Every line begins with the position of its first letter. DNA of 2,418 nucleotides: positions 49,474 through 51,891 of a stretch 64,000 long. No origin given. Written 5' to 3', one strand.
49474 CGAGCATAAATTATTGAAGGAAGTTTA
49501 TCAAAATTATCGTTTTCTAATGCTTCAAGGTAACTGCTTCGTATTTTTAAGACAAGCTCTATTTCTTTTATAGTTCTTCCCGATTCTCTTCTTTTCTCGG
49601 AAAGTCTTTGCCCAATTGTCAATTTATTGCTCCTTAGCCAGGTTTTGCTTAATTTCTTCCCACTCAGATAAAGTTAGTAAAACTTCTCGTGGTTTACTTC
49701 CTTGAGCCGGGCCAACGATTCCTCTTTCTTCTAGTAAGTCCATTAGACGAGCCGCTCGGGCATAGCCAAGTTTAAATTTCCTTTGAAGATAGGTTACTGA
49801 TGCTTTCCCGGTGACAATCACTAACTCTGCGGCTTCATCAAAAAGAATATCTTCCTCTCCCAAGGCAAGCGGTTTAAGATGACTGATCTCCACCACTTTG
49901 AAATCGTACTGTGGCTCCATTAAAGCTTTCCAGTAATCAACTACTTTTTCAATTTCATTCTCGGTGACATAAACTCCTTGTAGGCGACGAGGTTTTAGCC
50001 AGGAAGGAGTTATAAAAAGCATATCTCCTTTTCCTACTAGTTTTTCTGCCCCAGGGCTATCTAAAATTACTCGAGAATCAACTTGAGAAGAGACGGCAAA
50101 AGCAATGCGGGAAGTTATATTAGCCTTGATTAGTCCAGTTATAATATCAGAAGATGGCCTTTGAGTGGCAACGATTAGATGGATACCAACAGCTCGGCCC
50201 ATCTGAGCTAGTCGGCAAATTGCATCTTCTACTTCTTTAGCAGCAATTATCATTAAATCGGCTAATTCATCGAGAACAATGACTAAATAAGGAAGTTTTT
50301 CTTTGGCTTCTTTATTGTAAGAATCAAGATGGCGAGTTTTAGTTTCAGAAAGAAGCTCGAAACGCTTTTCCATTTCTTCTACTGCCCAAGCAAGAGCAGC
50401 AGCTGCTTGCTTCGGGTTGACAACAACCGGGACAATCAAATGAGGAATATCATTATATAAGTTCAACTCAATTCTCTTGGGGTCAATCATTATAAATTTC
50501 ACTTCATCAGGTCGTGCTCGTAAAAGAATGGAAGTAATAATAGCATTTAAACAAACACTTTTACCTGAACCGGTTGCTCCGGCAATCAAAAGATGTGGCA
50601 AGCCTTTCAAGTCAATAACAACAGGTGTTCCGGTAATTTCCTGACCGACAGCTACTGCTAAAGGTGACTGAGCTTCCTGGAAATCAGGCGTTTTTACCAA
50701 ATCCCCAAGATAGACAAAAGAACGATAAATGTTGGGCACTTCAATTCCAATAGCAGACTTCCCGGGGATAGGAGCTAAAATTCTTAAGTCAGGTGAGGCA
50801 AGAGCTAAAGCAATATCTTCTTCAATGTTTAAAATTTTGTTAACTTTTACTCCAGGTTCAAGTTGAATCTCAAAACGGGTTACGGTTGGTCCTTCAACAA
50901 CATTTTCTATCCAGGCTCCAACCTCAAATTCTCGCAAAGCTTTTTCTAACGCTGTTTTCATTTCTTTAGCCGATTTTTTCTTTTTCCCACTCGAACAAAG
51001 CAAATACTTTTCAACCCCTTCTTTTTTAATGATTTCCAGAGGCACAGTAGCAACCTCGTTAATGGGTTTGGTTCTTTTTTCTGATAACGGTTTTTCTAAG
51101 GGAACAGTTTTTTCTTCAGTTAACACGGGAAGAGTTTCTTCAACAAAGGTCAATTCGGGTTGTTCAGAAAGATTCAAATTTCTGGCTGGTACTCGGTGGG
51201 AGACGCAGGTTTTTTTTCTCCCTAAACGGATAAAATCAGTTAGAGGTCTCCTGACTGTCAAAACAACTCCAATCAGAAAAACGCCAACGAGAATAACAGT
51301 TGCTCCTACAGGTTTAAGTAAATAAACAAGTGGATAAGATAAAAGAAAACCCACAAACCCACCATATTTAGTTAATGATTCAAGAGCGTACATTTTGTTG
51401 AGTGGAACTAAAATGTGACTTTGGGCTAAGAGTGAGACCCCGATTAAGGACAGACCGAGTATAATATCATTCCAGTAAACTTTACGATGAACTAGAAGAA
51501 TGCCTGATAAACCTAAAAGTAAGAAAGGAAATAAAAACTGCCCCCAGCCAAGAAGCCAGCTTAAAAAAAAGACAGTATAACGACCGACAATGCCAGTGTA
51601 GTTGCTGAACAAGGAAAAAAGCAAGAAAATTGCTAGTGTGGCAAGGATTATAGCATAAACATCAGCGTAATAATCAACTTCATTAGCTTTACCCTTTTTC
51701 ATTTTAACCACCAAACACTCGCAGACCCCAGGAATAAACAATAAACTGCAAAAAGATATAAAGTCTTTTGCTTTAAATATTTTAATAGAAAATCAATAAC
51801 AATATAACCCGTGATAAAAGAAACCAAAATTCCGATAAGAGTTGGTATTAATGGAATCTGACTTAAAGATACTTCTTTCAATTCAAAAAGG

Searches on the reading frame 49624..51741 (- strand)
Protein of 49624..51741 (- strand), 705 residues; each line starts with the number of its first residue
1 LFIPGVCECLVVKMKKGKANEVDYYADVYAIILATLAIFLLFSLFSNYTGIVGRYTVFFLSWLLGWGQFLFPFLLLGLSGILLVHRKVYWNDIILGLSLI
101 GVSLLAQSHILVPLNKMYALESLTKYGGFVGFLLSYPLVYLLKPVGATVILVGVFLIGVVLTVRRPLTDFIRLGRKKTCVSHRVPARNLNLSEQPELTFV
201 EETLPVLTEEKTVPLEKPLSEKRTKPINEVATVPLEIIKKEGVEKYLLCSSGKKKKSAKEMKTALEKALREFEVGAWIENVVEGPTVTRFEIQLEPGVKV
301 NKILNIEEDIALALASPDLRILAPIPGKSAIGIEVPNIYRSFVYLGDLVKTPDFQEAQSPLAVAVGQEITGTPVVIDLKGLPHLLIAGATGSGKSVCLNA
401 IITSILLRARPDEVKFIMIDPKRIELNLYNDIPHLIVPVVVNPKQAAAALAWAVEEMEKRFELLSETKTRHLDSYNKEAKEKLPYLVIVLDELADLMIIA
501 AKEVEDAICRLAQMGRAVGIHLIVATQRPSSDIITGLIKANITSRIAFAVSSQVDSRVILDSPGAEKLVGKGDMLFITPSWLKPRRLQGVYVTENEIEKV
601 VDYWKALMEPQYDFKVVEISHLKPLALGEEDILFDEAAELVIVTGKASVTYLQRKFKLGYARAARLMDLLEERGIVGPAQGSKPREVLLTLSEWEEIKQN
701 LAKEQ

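Call 60: search_protein_families(library=ncbifam, proteins=[window:49624-51741:-], max_evalue=0.00001)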
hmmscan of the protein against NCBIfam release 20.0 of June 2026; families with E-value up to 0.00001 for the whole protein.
window:49624-51741:- (705 aa): 6 families
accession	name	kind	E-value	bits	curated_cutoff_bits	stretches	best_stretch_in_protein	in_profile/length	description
NF007615.0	PRK10263.1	equivalog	4.6e-127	425.5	1566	2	260-479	889-1108/1355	DNA translocase FtsK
TIGR03928.1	T7_EssCb_Firm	equivalog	4.8e-36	123.9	778.4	1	359-570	444-663/1296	type VII secretion protein EssC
TIGR03924.1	T7SS_EccC_a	equivalog_domain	5.8e-29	101.3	509.15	1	357-593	420-670/673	type VII secretion protein EccCa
TIGR03925.1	T7SS_EccC_b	equivalog_domain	1.2e-19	70.1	346.55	2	348-460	331-438/564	type VII secretion protein EccCb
NF041214.1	plasmid_TraB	equivalog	3.7e-16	58.8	800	1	383-561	250-420/639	plasmid transfer protein TraB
TIGR03743.1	SXT_TraD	subfamily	3.2e-06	25.9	366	0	366-423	159-213/636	conjugative transfer system coupling protein TraD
